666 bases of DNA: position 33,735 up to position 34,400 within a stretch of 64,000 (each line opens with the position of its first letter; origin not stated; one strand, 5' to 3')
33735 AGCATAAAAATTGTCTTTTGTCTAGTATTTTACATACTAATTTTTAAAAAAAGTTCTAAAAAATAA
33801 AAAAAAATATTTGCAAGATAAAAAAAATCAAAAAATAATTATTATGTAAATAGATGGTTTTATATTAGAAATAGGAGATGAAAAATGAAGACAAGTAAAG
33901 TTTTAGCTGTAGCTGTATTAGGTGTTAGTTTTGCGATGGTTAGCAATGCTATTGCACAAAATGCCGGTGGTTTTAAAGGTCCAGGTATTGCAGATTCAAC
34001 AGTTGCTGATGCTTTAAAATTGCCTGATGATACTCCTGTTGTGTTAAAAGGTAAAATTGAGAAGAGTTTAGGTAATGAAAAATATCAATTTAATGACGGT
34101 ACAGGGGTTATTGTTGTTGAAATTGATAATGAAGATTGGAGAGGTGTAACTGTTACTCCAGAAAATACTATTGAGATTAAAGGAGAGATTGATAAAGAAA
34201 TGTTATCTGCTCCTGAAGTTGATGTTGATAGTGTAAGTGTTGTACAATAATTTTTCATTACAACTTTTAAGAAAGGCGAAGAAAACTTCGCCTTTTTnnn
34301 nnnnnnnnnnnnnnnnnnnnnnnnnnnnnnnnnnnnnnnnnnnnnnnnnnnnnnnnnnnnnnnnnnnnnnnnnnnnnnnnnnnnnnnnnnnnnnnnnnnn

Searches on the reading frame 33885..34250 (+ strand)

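Call 50: search_protein_families(library=pfam, proteins=[window:33885-34250:+], max_evalue=0.001)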
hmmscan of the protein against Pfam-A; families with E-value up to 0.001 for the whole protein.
window:33885-34250:+ (121 aa): 1 family
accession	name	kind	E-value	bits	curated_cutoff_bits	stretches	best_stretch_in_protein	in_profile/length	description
PF04076.19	BOF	-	4.7e-25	88.1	25.8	1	22-118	7-102/103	Bacterial OB fold (BOF) protein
